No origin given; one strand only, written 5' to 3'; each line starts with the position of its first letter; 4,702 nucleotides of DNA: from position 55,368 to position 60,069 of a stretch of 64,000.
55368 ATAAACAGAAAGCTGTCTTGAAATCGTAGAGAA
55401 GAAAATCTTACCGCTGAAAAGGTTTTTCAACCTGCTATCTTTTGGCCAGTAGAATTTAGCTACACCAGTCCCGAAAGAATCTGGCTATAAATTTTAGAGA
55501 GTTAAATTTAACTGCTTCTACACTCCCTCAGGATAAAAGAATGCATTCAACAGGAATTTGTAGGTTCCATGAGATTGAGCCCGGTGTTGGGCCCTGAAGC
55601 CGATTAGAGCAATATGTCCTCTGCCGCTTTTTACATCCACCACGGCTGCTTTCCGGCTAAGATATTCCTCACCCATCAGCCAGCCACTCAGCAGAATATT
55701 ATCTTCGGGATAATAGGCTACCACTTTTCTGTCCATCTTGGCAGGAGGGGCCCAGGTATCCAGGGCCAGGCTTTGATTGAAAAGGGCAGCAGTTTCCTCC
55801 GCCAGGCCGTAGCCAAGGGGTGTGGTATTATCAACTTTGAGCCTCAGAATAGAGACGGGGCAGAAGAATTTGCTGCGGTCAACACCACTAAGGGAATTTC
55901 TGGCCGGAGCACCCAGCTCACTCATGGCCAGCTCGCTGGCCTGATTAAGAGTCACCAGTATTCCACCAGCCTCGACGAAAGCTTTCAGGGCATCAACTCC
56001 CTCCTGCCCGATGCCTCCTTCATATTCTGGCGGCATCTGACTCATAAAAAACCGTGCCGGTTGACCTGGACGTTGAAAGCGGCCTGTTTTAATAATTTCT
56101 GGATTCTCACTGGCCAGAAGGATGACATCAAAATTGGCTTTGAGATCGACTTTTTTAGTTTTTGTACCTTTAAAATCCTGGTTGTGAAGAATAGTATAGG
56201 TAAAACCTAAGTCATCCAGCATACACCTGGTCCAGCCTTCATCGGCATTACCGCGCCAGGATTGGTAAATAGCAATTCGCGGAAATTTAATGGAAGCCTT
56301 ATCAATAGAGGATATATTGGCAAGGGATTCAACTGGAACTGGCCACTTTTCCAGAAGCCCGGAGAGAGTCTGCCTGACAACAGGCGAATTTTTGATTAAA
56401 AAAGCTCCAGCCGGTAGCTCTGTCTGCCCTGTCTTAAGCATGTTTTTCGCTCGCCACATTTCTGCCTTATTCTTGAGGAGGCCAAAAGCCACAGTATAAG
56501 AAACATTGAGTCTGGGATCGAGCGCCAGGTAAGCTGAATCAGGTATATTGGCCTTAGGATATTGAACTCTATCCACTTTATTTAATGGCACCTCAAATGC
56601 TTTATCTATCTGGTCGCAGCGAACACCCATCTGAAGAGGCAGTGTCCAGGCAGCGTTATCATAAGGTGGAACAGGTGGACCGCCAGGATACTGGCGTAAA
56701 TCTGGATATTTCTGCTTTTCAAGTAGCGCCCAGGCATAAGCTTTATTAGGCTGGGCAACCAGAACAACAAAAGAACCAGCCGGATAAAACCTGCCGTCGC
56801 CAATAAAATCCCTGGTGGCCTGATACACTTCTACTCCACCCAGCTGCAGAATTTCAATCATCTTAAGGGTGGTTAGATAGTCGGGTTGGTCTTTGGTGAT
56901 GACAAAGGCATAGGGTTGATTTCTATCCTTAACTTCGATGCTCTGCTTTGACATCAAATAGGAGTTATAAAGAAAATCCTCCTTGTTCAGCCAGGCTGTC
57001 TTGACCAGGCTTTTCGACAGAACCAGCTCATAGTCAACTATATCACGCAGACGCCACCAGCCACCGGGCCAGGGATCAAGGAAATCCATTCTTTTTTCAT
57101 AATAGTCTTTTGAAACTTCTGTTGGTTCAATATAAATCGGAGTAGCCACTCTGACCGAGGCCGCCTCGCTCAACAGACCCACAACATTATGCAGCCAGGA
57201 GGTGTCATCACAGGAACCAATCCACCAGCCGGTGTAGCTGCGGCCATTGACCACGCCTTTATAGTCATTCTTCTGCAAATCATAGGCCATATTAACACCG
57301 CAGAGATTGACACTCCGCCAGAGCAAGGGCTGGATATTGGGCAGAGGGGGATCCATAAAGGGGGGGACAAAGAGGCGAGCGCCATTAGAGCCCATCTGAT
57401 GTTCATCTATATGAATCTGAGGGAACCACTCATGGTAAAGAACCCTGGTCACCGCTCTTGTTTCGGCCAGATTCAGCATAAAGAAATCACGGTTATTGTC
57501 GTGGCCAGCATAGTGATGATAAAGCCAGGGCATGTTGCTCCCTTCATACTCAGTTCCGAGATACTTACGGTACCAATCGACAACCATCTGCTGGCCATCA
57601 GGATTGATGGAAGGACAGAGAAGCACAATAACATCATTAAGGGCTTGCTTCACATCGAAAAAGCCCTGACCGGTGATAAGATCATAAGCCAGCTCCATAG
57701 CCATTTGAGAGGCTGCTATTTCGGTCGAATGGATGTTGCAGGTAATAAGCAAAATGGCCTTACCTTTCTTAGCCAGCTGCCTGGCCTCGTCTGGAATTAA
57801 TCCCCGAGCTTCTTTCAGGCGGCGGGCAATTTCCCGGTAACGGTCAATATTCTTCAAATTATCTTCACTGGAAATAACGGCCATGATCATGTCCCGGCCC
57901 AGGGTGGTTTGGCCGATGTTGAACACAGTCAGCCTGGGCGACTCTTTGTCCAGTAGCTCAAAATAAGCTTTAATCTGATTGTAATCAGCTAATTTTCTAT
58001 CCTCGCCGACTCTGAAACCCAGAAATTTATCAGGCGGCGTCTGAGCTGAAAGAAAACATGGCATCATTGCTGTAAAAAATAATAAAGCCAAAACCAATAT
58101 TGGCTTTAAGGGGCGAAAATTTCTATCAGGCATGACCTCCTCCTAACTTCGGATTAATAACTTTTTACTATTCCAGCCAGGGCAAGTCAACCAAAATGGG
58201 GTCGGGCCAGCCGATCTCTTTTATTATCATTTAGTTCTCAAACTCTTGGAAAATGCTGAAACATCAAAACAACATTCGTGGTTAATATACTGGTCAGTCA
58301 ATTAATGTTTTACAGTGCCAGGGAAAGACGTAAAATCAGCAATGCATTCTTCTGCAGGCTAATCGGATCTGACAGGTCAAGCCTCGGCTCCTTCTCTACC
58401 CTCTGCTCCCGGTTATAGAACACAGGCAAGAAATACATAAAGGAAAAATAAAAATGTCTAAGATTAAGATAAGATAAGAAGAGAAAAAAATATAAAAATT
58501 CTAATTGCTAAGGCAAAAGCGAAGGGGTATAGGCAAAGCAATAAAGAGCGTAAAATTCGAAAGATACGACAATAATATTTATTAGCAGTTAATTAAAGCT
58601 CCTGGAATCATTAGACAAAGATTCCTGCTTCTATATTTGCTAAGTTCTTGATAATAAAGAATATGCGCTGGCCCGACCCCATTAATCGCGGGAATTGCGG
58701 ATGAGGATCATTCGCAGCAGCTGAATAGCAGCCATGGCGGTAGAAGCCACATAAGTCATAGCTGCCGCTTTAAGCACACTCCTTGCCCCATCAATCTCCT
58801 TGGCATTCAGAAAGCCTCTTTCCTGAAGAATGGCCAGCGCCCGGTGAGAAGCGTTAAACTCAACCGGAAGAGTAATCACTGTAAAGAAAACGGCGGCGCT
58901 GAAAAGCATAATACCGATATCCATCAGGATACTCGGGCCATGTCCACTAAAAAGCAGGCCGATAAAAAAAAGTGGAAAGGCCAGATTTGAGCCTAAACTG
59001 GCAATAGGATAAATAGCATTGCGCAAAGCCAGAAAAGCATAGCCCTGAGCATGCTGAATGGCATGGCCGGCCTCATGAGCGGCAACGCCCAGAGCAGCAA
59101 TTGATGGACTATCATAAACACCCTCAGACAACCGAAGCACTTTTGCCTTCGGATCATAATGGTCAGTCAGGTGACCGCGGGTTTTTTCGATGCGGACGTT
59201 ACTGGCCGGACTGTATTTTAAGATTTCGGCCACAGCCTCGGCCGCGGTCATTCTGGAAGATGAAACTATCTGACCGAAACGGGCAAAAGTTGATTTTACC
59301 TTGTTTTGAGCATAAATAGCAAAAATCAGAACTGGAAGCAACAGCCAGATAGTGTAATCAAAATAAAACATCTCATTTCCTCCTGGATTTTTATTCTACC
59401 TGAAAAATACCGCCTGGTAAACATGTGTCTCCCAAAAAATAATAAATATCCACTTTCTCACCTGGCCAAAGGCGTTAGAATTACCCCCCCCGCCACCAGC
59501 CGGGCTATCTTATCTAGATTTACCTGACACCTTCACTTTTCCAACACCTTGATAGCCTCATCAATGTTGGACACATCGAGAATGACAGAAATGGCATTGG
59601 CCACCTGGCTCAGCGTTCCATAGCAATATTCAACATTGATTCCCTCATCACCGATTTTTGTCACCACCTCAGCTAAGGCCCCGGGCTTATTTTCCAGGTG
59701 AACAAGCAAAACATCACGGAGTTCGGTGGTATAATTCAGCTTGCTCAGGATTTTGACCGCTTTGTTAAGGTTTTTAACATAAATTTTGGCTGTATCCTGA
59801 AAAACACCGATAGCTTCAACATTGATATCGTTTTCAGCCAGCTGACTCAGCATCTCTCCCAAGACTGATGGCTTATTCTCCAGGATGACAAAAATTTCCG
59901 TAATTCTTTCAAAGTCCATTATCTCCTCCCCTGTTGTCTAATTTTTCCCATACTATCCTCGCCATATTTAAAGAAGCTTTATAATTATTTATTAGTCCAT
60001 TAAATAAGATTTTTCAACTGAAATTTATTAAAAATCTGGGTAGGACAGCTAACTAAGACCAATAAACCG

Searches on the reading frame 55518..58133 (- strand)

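Call 62: search_protein_families(library=pfam, proteins=[window:55518-58133:-], max_evalue=0.001)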
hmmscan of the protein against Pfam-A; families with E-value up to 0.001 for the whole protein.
window:55518-58133:- (871 aa): 1 family
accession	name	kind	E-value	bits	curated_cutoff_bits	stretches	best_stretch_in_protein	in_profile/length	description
PF00246.29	Peptidase_M14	-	3.1e-17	63.6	21.6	1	54-217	1-133/286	Zinc carboxypeptidase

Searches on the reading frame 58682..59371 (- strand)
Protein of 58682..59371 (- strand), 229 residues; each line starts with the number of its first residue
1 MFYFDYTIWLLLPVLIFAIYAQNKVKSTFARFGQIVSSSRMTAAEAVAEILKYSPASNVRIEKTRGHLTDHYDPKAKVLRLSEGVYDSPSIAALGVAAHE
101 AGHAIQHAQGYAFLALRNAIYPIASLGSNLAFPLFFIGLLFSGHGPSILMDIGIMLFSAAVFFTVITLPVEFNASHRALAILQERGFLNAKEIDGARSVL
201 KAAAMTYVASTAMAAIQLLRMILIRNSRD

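Call 62: search_protein_families(library=pfam, proteins=[window:58682-59371:-], max_evalue=0.001)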
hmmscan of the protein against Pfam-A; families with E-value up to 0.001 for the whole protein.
window:58682-59371:- (229 aa): 1 family
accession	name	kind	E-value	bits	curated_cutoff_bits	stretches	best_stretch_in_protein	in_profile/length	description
PF04298.18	Zn_peptidase_2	-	1.4e-85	286.7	27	1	8-225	2-217/218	Putative neutral zinc metallopeptidase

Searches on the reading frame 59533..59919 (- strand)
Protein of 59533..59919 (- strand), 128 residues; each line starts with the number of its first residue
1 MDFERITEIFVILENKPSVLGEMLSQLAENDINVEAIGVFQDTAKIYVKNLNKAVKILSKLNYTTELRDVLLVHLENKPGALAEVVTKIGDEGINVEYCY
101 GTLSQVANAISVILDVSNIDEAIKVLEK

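Call 62: search_protein_families(library=pfam, proteins=[window:59533-59919:-], max_evalue=0.001)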
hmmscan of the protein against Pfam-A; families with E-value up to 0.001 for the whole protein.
window:59533-59919:- (128 aa): 6 families
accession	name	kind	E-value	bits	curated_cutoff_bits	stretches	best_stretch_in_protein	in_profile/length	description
PF01842.31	ACT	-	3.7e-12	46.2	27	1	70-98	2-30/66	ACT domain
PF22629.2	ACT_AHAS_ss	-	1.2e-09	38.6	27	1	71-124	1-53/67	AHAS small subunit-like ACT domain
PF19571.5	ACT_8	-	1.7e-09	38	23.5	1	6-105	3-106/141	ACT domain pair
PF22468.2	ACT_9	-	2.4e-07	30.9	27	0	76-128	9-59/61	ACT domain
PF13291.12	ACT_4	-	7.1e-07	30.3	27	0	72-125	10-65/80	ACT domain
PF13840.12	ACT_7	-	7.5e-07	29.3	27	0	78-128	20-65/65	ACT domain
